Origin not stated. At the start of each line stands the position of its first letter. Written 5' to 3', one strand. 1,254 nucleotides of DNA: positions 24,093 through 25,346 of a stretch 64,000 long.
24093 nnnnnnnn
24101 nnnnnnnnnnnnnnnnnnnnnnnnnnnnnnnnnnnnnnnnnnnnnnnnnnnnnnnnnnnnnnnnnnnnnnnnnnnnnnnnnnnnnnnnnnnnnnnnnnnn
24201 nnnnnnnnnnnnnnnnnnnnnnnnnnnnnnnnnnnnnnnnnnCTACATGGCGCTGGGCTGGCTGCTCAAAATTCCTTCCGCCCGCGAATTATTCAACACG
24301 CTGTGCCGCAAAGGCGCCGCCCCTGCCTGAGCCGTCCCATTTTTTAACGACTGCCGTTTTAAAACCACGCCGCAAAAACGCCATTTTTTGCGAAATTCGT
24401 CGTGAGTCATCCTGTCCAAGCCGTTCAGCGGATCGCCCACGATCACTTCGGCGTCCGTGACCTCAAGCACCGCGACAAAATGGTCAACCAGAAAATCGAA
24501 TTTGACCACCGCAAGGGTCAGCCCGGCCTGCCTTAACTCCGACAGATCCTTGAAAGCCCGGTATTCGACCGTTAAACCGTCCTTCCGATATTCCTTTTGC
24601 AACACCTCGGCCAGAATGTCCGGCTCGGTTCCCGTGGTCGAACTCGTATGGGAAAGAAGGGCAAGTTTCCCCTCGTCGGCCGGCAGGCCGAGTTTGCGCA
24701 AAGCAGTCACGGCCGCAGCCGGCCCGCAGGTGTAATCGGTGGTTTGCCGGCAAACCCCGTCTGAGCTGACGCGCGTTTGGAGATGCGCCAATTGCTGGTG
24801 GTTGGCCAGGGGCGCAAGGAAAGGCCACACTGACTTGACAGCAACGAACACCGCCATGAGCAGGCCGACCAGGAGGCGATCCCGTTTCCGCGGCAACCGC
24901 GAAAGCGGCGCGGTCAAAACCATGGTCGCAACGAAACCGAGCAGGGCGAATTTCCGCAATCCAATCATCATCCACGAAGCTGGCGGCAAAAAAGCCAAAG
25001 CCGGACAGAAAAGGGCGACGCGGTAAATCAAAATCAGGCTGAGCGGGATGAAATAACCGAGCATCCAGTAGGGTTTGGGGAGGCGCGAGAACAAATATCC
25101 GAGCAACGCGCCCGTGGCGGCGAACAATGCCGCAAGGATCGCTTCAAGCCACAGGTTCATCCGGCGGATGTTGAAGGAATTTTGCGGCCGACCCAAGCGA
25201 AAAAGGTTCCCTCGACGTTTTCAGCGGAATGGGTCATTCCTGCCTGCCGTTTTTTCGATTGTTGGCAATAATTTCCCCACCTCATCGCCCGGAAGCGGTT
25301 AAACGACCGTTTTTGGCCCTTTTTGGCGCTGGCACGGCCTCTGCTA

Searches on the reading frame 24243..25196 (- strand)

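Call 36: search_protein_families(library=pfam, proteins=[window:24243-25196:-])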
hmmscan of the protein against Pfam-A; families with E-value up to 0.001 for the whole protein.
window:24243-25196:- (317 aa): 1 family
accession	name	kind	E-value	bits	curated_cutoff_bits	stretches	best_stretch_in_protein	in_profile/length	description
PF03412.21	Peptidase_C39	-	1.1e-09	38.6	22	1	149-279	5-126/133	Peptidase C39 family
